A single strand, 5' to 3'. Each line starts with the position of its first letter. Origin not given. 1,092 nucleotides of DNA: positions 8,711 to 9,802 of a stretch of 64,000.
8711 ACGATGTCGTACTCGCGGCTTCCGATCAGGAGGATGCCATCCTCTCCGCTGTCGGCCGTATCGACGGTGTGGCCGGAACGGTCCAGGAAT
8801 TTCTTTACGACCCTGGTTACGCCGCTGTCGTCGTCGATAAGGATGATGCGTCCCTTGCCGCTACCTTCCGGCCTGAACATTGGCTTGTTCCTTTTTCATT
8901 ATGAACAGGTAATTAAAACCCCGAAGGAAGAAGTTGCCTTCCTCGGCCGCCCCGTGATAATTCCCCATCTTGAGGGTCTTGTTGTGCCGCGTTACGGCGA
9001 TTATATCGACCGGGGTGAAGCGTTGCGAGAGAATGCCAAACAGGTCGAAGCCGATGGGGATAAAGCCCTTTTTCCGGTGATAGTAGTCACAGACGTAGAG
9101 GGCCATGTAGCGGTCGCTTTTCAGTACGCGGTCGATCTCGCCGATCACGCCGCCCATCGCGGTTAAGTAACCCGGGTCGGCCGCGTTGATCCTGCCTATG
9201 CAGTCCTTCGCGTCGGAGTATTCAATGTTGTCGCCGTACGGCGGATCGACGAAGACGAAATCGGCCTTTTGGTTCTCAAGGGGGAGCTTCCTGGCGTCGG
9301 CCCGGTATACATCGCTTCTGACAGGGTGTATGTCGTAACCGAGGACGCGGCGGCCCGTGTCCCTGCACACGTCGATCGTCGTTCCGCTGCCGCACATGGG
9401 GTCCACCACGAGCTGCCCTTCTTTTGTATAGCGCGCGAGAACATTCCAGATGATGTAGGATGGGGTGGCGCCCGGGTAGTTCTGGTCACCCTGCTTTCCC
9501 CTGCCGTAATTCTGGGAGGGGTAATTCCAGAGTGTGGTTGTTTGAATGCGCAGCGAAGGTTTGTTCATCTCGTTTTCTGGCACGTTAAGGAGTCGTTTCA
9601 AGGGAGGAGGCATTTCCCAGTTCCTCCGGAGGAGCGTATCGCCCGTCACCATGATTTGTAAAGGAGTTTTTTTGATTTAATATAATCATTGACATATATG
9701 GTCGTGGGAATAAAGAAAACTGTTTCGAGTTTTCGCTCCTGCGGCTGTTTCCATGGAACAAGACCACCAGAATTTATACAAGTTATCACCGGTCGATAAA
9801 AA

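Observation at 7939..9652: Methyltransferase-like gene translationally fused in operon with an orphan REC-GGDEF response regulator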

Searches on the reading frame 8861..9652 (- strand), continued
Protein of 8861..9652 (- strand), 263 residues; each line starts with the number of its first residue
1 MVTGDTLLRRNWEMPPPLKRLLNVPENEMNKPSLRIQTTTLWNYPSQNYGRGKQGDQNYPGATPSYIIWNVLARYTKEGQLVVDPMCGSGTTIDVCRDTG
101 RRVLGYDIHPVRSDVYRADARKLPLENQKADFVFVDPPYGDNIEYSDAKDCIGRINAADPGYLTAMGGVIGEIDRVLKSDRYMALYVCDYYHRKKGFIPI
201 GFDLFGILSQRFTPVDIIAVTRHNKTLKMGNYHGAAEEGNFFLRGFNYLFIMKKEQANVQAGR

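Call 43: search_solved_structures(query=A1, max_evalue=0.1, show_alignments=2)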
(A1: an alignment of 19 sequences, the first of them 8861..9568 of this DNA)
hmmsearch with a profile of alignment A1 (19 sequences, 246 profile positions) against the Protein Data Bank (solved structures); distinct sequences matched with E-value up to 0.1: 15.
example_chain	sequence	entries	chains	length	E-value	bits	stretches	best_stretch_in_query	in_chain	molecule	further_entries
2zie_A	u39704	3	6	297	1.7e-08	37.2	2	46-90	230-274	Putative modification methylase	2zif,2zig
8s9m_A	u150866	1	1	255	3.1e-08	36.3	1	47-90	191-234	DNA cytosine-N4 methyltransferase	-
8s9n_A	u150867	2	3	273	3.5e-08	36.1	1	47-90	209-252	DNA cytosine-N4 methyltransferase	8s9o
1g60_A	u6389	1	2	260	1.9e-06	30.5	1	13-83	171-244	Adenine-specific Methyltransferase MboIIA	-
6pbd_A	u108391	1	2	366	3.8e-05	26.2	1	24-82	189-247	Modification methylase CcrMI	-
1ve3_A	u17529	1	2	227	9.8e-05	24.9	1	44-162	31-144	hypothetical protein PH0226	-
8urk_A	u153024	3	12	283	0.00013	24.5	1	51-88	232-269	Methyltransferase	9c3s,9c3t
9c3u_A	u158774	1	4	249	0.00015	24.3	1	51-85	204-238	Methyltransferase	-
5hek_A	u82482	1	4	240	0.00073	22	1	44-80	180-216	Adenine specific DNA methyltransferase (DpnA)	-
5hfj_A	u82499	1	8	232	0.00077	21.9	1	44-80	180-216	Adenine specific DNA methyltransferase (DpnA)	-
3sm3_A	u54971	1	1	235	0.011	18.1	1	41-158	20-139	SAM-dependent methyltransferases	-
3egi_A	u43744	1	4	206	0.031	16.7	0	51-105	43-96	Trimethylguanosine synthase homolog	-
3gdh_A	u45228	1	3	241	0.041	16.3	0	51-105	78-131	Trimethylguanosine synthase homolog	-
3ldu_A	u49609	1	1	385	0.053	15.9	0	50-66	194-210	Putative methylase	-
1eg2_A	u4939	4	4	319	0.066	15.6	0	35-89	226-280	MODIFICATION METHYLASE RSRI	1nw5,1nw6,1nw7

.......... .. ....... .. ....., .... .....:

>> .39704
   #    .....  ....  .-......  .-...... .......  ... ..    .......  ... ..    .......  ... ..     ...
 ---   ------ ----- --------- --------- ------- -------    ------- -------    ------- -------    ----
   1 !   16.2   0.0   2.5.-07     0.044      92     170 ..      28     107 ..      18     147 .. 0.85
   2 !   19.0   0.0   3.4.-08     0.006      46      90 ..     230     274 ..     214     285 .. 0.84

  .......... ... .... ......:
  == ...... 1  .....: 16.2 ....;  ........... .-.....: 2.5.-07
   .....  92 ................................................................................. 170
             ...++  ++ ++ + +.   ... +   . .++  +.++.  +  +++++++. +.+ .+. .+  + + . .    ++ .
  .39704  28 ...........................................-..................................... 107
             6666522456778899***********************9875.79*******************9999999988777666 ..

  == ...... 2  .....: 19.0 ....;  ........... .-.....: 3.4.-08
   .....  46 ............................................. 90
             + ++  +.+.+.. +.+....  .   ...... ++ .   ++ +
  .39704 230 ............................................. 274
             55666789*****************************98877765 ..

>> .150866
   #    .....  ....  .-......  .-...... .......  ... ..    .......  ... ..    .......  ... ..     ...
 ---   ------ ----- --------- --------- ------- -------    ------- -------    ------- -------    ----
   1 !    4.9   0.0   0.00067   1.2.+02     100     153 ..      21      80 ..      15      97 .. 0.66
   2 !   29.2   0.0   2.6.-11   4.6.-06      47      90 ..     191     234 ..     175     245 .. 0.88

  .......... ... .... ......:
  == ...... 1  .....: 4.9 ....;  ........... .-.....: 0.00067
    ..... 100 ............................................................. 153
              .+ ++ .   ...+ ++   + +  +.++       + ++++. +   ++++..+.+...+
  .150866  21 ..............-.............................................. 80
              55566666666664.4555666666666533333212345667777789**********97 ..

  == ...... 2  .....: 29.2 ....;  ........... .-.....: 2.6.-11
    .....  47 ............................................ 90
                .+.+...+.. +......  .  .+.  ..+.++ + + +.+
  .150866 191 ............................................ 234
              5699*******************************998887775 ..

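Call 47: find_encoding_contigs(protein=P0041, flank=7000, max_places=1)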
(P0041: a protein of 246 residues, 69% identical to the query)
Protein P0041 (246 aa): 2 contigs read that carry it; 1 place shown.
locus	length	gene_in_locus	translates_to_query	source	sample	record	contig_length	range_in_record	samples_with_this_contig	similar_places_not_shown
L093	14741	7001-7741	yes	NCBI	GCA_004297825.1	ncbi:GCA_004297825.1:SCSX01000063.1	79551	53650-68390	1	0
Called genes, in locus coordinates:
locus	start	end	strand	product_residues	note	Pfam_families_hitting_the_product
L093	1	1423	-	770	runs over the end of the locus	PF01804:Penicil_amidase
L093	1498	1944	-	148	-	-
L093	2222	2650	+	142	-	PF00072:Response_reg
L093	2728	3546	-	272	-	PF00037:Fer4 (faint), PF12797:Fer4_2 (faint), PF12837:Fer4_6 (faint), PF13183:Fer4_8 (faint), PF12838:Fer4_7, PF13187:Fer4_9 (weak), PF13237:Fer4_10 (weak), PF13247:Fer4_11, +1 more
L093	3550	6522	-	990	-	-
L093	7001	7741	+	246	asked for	PF01555:N6_N4_Mtase, PF01170:UPF0020 (faint)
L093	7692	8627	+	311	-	PF00072:Response_reg, PF00990:GGDEF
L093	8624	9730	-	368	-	PF01594:AI-2E_transport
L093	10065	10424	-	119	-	PF02021:UPF0102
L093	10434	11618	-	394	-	PF13487:HD_5, PF01966:HD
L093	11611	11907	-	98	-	PF01312:Bac_export_2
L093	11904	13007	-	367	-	-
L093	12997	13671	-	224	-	PF01351:RNase_HII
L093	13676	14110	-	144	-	PF01245:Ribosomal_L19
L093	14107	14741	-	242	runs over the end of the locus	PF01746:tRNA_m1G_MT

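Call 48: find_encoding_contigs(protein=P0007, flank=7000, max_places=1)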
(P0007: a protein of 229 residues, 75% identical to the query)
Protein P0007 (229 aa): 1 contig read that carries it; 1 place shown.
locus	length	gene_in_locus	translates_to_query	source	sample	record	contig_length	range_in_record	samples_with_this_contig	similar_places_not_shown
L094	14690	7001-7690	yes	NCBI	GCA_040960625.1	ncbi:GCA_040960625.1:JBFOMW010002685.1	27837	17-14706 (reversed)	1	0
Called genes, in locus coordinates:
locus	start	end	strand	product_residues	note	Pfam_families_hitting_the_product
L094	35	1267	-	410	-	PF00155:Aminotran_1_2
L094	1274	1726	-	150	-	-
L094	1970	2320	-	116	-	PF07238:PilZ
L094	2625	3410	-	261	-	PF00037:Fer4 (faint), PF12797:Fer4_2 (faint), PF12837:Fer4_6 (faint), PF13237:Fer4_10 (faint), PF12838:Fer4_7, PF13187:Fer4_9 (weak), PF13247:Fer4_11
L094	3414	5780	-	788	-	PF00384:Molybdopterin, PF01568:Molydop_binding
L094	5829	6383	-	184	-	PF04879:Molybdop_Fe4S4, PF00384:Molybdopterin (weak)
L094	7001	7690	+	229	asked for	PF01555:N6_N4_Mtase, PF01170:UPF0020 (faint), PF08241:Methyltransf_11 (faint), PF01555:N6_N4_Mtase (weak)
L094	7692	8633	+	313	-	PF00072:Response_reg, PF00990:GGDEF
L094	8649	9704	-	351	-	PF01594:AI-2E_transport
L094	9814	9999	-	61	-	-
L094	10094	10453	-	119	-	PF08378:NERD (weak), PF02021:UPF0102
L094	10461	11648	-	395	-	PF13487:HD_5, PF01966:HD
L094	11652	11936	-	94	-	PF01312:Bac_export_2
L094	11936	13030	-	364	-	-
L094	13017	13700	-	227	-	PF01351:RNase_HII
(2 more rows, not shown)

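Call 49: find_encoding_contigs(protein=P0005, flank=7000, max_places=1)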
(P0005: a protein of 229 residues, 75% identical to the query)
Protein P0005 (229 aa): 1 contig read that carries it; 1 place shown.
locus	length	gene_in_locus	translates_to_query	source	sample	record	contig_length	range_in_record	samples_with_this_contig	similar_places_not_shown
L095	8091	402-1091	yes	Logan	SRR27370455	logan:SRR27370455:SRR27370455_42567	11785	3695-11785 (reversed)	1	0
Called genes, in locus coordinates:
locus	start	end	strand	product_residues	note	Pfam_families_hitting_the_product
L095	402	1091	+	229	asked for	PF01555:N6_N4_Mtase, PF01170:UPF0020 (faint), PF01555:N6_N4_Mtase (weak)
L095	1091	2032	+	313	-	PF00072:Response_reg, PF00990:GGDEF, PF24898:GGDEF_GdpP (weak)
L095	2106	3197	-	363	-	PF01594:AI-2E_transport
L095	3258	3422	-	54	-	-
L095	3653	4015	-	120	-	PF08378:NERD (weak), PF02021:UPF0102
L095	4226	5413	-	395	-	PF13487:HD_5, PF01966:HD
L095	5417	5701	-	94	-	PF01312:Bac_export_2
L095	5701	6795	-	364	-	-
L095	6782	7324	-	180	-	PF01351:RNase_HII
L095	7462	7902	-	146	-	PF01245:Ribosomal_L19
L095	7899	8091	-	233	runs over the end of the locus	PF01746:tRNA_m1G_MT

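Call 52: search_dna_similar(query=window:8861-9568:-, collection=phages, mode=protein, max_evalue=0.00001, max_rows=15)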
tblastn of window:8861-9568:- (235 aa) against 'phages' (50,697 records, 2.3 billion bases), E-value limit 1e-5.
Records with a match: 5; places in all: 5; records where one place covers at least 80% of the query: 0.
Best place of each record, by identity: <60% 5.
By first word of the organism name: Streptomyces 3; Salmonella 1; Caudoviricetes 1.
By host as written in the record: - 2; Streptomyces griseus ATCC 10137 2; Streptomyces lividans JI 1326 1.
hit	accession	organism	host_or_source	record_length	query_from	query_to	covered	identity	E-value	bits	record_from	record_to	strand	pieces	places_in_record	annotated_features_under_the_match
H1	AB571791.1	Salmonella enterica subsp. enterica serovar Typhimurium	-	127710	23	206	78%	27.6%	9e-6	52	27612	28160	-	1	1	conserved hypothetical protein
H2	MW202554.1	Caudoviricetes sp.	Manatee Spring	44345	31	184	66%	32.9%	2e-12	71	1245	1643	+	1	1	chromosome partitioning protein parB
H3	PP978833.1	Streptomyces phage Emaanora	Streptomyces lividans JI 1326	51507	31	93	27%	39.7%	7e-7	55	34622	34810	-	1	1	51: DNA methyltransferase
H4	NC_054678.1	Streptomyces phage Yasdnil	Streptomyces griseus ATCC 10137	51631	31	93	27%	39.7%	8e-7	55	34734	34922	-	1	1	48: DNA methyltransferase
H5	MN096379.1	Streptomyces phage Yasdnil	Streptomyces griseus ATCC 10137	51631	31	93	27%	39.7%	8e-7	55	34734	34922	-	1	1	48: DNA methylase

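Call 53: search_dna_similar(query=window:8861-9568:-, collection=plasmids, mode=protein, max_evalue=0.00001, max_rows=15)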
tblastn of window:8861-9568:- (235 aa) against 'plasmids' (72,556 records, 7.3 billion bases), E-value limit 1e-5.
Records with a match: 70; places in all: 70; records where one place covers at least 80% of the query: 33.
Best place of each record, by identity: <60% 70.
By first word of the organism name: Vibrio 24; Thermus 20; Shewanella 7; Comamonas 4; Salmonella 3; Photobacterium 2; Klebsiella 2; Fusobacterium 1; Salipiger 1; Streptomyces 1; and 5 more.
By predicted mobility (MOB-suite, as given by PLSDB): non-mobilizable 34; conjugative 33; mobilizable 3.
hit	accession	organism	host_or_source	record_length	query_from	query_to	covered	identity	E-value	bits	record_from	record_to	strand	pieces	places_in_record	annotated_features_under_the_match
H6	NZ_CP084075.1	Fusobacterium vincentii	-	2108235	1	226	96%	28.7%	2e-20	96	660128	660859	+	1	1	none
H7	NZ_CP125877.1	Vibrio harveyi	Vibriosis affected Asian seabass (Lates ...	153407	10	230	94%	27.3%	3e-7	58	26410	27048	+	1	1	DNA adenine modification methylase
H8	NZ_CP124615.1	Vibrio sp. YMD68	pure culture,sediment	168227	10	230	94%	27.3%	3e-7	58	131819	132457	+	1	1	DNA adenine modification methylase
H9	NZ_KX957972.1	Vibrio parahaemolyticus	shrimp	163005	10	230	94%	26.8%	1e-6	56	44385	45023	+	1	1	none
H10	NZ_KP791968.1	Vibrio parahaemolyticus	-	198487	10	230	94%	26.8%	2e-6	56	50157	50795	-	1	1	restriction endonuclease subunit M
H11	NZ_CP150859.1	Vibrio parahaemolyticus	Penaeus vannamei,cell culture,Shrimp ...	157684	10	230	94%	26.4%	2e-6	56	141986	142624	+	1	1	restriction endonuclease subunit M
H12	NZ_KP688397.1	Vibrio parahaemolyticus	shrimp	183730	10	230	94%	26.4%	2e-6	56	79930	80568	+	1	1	restriction endonuclease subunit M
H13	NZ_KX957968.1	Vibrio alginolyticus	shrimip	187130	10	230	94%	26.4%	2e-6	56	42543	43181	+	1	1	restriction endonuclease subunit M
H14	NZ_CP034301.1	Vibrio parahaemolyticus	Penaeus vannamei,AHPND infected ...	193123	10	230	94%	26.4%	2e-6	56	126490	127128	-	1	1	restriction endonuclease subunit M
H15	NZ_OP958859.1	Vibrio alginolyticus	-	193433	10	230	94%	26.4%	2e-6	56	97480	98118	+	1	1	restriction endonuclease subunit M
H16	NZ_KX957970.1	Vibrio parahaemolyticus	shrimp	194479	10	230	94%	26.4%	2e-6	56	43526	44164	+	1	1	restriction endonuclease subunit M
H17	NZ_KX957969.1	Vibrio alginolyticus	shrimp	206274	10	230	94%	26.4%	2e-6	56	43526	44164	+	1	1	restriction endonuclease subunit M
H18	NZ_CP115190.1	Vibrio furnissii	Ruditapes philippinarum,sea food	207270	10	230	94%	26.4%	2e-6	56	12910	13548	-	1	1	restriction endonuclease subunit M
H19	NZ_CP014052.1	Vibrio alginolyticus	Environment,seawater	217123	10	230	94%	26.4%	2e-6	56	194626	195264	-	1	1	restriction endonuclease subunit M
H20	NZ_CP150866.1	Vibrio parahaemolyticus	cell culture,seafood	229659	10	230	94%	26.4%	2e-6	56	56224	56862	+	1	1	restriction endonuclease subunit M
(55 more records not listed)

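Call 54: get_annotated_region(hit=H7, flank=4000)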
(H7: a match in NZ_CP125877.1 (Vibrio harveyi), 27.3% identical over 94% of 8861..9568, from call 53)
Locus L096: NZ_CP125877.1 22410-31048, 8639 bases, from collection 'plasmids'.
description: Vibrio harveyi strain SB1 plasmid p1, complete sequence
organism: Vibrio harveyi (NCBI taxid 669)
taxonomy: Bacteria; Pseudomonadota; Gammaproteobacteria; Vibrionales; Vibrionaceae; Vibrio; Vibrio harveyi
host: -; source: Vibriosis affected Asian seabass (Lates calcarifer) fingerling,Tissue sample; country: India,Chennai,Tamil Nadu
typing (MOB-suite, as given by PLSDB): conjugative; replicon rep_cluster_1134; relaxase MOBH; mating-pair formation MPF_F
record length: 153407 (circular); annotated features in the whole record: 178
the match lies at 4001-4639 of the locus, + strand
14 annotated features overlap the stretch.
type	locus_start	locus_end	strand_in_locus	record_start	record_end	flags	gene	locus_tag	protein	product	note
CDS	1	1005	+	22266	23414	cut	-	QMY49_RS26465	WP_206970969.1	phosphohydrolase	-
CDS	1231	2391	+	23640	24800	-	-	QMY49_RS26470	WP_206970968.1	hypothetical protein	-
CDS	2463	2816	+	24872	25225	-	-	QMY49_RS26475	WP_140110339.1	hypothetical protein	-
CDS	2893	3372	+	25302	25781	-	-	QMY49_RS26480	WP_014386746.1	DUF3085 domain-containing protein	-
CDS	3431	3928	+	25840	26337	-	-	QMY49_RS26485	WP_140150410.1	hypothetical protein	-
CDS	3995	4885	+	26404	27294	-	-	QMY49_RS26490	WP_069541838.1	DNA adenine modification methylase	-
CDS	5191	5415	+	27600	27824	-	yfaE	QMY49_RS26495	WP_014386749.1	class I ribonucleotide reductase maintenance protein YfaE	-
CDS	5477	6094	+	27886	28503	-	-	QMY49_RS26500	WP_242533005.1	hypothetical protein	-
CDS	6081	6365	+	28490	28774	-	-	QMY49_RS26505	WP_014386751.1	hypothetical protein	-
CDS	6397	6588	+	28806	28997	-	-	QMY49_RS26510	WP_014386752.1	hypothetical protein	-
CDS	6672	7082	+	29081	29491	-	-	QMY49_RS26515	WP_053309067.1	hypothetical protein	-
CDS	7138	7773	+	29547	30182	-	-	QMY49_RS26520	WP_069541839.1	hypothetical protein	-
CDS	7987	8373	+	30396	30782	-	-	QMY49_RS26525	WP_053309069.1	hypothetical protein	-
CDS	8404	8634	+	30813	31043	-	tusA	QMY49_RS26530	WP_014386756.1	sulfurtransferase TusA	GO:0002143 - tRNA wobble position uridine thiolation [Evidence IEA]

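Call 55: get_annotated_region(hit=H6, flank=4000)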
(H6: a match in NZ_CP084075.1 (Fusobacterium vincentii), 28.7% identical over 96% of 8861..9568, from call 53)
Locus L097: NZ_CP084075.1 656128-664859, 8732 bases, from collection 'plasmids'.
description: Fusobacterium vincentii strain SB055 plasmid pSB055A, complete sequence
organism: Fusobacterium vincentii (NCBI taxid 155615)
taxonomy: Bacteria; Fusobacteriota; Fusobacteriia; Fusobacteriales; Fusobacteriaceae; Fusobacterium; Fusobacterium vincentii
host: -; source: -; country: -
typing (MOB-suite, as given by PLSDB): non-mobilizable
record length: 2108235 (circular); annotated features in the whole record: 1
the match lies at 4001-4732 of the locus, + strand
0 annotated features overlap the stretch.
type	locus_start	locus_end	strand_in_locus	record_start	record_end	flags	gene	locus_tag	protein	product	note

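Call 57: search_protein_families(library=pfam, proteins=[window:8864-9568:-], max_evalue=0.01)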
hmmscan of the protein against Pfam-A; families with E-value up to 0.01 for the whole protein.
seq(235 aa): 5 families
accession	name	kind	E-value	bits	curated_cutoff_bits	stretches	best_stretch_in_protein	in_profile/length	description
PF01555.25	N6_N4_Mtase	-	1.3e-20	74.8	26.7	2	10-83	140-214/221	DNA methylase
PF01170.24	UPF0020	-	7.3e-08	32.8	22.3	0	86-119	106-139/197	RMKL-like, methyltransferase domain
PF08241.18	Methyltransf_11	-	0.00085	20.3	21.2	0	58-107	4-66/95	Methyltransferase domain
PF03602.21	Cons_hypoth95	-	0.0024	18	24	0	91-118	103-130/182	Conserved hypothetical protein 95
PF05148.21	Methyltransf_8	-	0.0026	18.1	27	1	48-105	70-126/219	Hypothetical methyltransferase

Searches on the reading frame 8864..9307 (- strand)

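Call 57: search_protein_families(library=pfam, proteins=[window:8864-9307:-], max_evalue=0.01)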
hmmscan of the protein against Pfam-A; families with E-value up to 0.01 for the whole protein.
seq(148 aa): 1 family
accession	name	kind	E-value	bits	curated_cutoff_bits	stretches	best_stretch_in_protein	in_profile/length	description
PF01555.25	N6_N4_Mtase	-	1.3e-05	25.7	26.7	1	16-141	2-108/221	DNA methylase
